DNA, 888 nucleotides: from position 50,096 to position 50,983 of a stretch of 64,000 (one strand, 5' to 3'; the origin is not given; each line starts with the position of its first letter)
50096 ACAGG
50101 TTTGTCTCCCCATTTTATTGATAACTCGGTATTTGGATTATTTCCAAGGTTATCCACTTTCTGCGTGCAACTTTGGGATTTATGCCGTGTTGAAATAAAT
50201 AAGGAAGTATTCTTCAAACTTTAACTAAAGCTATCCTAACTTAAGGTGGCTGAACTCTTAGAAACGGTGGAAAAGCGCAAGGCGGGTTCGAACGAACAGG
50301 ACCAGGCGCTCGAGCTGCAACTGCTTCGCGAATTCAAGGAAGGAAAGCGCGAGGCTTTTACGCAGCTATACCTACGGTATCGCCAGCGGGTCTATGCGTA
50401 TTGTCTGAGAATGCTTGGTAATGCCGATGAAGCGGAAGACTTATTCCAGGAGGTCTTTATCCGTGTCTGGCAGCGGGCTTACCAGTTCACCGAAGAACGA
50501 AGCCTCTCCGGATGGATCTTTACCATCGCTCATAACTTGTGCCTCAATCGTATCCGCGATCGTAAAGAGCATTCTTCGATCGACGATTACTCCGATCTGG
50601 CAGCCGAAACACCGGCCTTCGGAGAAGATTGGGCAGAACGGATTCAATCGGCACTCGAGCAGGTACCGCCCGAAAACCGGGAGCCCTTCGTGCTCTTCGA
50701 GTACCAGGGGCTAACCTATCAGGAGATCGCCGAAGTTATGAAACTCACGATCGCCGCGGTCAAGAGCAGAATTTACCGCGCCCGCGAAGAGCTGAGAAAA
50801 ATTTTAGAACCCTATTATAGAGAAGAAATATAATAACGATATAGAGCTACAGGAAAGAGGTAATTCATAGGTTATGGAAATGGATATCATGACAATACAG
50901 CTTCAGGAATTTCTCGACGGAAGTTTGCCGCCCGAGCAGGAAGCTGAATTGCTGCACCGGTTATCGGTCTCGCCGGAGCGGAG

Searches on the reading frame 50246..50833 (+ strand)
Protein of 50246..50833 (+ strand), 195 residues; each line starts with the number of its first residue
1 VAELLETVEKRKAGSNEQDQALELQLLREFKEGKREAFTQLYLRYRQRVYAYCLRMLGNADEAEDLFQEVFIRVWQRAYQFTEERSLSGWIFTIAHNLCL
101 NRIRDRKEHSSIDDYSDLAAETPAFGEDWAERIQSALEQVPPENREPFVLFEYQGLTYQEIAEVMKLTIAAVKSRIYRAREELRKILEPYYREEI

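Call 61: search_protein_families(library=pfam, proteins=[window:50246-50833:+], max_evalue=0.01)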
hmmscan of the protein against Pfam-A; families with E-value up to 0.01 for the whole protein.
window:50246-50833:+ (195 aa): 5 families
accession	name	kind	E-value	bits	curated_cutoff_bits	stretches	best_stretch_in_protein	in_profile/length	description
PF04542.20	Sigma70_r2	-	7.9e-21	74.1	24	1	41-107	1-69/71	Sigma-70 region 2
PF08281.18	Sigma70_r4_2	-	6.2e-17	61.4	25.7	1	131-183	2-54/54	Sigma-70, region 4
PF04545.22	Sigma70_r4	-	7.4e-10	38.6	24.1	1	136-185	1-50/50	Sigma-70, region 4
PF07638.17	Sigma70_ECF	-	0.00017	22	21.1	1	131-185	128-181/185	ECF sigma factor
PF22233.2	PhyR_sigma-like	-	0.0072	16.5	27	0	137-183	1-47/50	Response regulator PhyR, sigma-like domain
